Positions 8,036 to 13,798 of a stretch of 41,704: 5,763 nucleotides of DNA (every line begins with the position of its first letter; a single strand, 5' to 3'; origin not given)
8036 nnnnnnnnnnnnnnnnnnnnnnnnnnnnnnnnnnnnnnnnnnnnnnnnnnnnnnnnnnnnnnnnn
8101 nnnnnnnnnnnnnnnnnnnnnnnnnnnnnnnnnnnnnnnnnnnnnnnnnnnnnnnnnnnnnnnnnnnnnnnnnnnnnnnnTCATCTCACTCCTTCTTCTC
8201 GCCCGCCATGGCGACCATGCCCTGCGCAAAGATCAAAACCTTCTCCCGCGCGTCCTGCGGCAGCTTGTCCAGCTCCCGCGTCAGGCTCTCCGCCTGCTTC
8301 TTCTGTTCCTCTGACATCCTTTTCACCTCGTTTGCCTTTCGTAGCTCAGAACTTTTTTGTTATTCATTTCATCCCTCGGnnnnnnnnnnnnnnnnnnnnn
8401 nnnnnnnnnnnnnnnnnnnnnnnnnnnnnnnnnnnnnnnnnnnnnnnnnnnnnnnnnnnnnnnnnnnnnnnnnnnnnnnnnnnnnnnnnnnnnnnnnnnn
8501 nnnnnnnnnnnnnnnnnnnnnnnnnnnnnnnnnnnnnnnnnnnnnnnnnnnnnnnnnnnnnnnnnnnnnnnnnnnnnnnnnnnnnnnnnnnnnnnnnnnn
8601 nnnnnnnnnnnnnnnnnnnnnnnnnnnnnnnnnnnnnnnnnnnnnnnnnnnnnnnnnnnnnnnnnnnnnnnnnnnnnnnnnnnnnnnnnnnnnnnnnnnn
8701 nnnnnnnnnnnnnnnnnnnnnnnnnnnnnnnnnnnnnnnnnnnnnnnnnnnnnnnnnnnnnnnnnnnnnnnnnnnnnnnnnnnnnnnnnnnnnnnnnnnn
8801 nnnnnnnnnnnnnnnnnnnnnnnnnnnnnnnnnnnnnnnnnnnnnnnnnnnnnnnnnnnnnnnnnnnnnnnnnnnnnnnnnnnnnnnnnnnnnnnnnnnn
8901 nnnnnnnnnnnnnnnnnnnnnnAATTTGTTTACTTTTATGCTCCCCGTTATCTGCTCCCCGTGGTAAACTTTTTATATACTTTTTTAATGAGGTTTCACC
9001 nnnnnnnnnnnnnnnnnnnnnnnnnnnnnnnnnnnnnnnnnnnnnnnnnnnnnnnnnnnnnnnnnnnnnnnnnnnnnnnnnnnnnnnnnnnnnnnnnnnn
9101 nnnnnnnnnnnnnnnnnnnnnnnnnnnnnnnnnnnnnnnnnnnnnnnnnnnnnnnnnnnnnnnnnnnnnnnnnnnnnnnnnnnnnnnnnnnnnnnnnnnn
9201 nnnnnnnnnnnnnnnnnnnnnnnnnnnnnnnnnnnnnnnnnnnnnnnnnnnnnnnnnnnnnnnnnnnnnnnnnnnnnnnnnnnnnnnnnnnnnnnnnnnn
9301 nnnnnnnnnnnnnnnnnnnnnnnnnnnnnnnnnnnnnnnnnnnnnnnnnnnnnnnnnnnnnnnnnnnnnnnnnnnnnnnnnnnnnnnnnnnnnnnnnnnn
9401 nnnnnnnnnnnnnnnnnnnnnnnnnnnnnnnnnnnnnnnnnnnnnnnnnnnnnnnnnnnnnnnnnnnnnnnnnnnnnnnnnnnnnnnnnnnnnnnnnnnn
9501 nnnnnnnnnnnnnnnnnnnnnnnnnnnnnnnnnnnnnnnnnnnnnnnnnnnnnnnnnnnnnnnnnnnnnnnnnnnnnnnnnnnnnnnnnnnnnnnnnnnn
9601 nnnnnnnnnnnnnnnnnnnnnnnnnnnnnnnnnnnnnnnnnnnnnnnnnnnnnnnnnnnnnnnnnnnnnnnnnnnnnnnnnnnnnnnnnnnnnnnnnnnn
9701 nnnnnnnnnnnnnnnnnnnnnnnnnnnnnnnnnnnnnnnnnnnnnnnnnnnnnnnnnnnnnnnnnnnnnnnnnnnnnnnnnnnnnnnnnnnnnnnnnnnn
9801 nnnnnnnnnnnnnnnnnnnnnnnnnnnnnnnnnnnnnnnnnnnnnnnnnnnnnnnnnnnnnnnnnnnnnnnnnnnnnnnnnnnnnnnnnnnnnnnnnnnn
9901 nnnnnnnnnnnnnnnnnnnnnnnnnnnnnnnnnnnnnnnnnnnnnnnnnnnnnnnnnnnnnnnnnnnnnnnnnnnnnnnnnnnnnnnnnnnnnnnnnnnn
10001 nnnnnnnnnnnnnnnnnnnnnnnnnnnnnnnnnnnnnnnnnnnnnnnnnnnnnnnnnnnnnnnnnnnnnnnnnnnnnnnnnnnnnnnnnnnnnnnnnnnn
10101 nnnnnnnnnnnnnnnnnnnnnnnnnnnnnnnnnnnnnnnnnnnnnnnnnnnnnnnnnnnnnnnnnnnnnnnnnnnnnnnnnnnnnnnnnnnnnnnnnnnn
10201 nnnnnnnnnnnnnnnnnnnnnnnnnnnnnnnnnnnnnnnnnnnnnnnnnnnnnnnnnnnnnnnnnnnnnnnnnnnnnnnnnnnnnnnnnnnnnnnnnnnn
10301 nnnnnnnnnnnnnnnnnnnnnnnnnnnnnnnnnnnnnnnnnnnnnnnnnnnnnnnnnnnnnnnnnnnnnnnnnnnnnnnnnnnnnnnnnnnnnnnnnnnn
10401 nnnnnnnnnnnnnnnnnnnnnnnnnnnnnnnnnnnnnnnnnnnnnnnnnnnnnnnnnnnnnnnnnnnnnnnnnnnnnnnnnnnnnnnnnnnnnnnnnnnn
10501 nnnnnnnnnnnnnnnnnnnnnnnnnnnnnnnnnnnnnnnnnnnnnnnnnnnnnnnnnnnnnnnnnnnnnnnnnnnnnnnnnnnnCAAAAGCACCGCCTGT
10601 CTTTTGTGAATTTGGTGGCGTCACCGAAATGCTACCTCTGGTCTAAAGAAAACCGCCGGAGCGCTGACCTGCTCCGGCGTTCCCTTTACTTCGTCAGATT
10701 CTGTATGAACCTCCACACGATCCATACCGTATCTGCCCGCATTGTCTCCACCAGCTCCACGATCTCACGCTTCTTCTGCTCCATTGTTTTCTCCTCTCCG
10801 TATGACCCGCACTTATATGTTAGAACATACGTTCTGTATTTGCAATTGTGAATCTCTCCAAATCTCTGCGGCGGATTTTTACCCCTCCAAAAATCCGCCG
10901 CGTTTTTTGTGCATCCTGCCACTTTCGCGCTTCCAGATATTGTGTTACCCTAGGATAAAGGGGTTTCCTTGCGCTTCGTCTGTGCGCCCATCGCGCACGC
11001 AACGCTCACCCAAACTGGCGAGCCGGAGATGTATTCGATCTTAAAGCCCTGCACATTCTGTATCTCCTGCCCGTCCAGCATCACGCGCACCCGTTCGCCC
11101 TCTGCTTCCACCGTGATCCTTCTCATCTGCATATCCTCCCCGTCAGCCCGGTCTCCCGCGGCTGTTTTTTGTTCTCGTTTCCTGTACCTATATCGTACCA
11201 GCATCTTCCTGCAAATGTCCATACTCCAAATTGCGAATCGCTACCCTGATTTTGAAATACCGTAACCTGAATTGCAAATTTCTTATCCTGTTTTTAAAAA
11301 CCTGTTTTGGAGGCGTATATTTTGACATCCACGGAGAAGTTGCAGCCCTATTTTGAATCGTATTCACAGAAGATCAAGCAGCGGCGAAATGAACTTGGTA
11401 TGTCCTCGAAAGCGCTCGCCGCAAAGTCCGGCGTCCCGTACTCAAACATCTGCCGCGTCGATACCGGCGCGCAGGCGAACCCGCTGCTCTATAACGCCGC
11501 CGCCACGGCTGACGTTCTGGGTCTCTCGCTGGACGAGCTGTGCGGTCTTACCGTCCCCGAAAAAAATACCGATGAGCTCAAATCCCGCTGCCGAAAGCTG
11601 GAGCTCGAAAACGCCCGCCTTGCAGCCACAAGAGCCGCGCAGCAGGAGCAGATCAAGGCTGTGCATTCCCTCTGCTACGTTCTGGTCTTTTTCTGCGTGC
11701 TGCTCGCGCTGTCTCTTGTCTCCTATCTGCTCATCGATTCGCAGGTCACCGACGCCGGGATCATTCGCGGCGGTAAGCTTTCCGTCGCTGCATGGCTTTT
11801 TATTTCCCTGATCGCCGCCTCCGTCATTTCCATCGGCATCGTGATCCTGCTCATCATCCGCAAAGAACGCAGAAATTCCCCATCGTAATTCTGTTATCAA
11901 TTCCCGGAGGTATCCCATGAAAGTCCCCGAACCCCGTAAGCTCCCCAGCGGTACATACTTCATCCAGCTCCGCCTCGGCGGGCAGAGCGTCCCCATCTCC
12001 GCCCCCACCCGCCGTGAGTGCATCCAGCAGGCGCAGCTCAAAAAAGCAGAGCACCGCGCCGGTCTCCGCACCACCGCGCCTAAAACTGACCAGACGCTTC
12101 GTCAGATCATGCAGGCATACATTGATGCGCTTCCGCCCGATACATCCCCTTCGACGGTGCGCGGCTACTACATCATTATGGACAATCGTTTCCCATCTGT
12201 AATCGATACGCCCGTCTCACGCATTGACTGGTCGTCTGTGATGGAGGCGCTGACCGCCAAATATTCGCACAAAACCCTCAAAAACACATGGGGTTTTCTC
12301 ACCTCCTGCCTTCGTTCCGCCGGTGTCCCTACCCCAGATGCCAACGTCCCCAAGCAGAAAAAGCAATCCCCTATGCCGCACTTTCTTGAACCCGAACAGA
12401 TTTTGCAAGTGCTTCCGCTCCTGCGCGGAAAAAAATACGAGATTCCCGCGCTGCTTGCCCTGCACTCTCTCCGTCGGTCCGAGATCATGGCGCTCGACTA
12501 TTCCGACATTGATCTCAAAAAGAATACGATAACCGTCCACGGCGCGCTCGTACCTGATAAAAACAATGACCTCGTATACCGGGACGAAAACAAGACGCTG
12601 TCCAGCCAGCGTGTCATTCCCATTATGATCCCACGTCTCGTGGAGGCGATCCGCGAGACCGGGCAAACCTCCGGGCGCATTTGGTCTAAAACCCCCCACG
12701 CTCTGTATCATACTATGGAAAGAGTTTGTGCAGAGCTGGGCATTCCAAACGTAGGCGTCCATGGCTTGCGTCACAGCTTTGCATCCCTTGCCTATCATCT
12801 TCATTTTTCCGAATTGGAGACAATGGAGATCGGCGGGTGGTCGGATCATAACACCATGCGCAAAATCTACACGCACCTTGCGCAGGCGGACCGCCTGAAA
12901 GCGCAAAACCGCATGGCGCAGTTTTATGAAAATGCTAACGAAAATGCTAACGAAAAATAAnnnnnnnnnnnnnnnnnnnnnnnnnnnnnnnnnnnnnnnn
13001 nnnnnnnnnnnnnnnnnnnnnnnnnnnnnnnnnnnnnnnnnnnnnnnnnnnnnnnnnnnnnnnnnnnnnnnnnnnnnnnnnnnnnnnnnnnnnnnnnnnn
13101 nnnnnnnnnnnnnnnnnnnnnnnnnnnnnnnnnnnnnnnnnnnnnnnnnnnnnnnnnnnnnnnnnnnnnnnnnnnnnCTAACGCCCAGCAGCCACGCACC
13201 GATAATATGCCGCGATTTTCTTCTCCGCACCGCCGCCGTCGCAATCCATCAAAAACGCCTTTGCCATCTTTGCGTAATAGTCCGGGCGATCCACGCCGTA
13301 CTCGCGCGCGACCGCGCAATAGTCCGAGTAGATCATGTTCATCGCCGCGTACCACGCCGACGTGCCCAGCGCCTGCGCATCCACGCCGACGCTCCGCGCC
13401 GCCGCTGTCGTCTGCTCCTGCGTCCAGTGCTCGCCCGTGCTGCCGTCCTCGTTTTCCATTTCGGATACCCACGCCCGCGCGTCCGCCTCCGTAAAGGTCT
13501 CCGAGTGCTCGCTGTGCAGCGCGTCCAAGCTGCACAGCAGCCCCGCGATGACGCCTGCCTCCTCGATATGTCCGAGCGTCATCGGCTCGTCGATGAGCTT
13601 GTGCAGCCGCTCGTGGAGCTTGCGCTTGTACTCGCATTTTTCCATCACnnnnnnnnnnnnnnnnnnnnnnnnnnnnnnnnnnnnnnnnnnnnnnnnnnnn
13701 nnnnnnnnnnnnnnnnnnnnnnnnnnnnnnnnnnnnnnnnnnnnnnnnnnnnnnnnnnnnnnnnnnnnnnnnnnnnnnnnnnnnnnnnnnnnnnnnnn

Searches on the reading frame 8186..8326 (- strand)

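Call 87: search_protein_families(library=pfam, proteins=[window:8186-8326:-], max_evalue=0.1)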
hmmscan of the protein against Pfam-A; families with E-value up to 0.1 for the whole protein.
window:8186-8326:- (46 aa): 2 families
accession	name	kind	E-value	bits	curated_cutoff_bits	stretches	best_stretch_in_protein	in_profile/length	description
PF18035.6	Bap31_Bap29_C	-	0.0013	19.1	30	1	9-28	21-40/52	Bap31/Bap29 cytoplasmic coiled-coil domain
PF11304.13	DUF3106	-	0.0033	18.3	24.3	1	3-45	3-45/104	Protein of unknown function (DUF3106)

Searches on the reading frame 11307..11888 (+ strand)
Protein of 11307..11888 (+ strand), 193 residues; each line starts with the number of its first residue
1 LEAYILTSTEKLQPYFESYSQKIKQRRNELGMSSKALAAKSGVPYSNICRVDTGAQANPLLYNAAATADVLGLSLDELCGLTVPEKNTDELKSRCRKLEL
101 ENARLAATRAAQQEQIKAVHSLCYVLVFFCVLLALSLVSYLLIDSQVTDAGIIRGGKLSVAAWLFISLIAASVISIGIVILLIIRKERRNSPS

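Call 87: search_protein_families(library=pfam, proteins=[window:11307-11888:+], max_evalue=0.1)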
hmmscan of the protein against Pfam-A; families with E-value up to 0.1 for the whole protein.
window:11307-11888:+ (193 aa): 2 families
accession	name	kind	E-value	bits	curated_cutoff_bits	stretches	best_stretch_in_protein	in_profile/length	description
PF01381.28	HTH_3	-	8.5e-06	26.2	23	1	23-78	1-55/55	Helix-turn-helix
PF13600.11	DUF4140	-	0.057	14.3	27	1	58-118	37-97/98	N-terminal domain of unknown function (DUF4140)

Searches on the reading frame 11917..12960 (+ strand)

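Call 16: search_protein_families(library=pfam, proteins=[window:11917-12960:+], max_evalue=0.01)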
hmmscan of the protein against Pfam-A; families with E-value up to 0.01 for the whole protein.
window:11917-12960:+ (347 aa): 1 family
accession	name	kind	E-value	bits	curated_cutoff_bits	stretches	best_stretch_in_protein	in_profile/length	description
PF00589.27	Phage_integrase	-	1.3e-11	45.1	27.1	1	174-323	25-170/172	Phage integrase family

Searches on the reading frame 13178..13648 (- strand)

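Call 16: search_protein_families(library=pfam, proteins=[window:13178-13648:-], max_evalue=0.01)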
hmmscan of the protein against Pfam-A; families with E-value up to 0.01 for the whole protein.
window:13178-13648:- (156 aa): 1 family
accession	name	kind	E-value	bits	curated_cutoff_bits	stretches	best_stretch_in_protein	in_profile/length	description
PF25223.1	DUF7841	-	2.7e-25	89.3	25.2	1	45-149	9-113/114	Domain of unknown function (DUF7841)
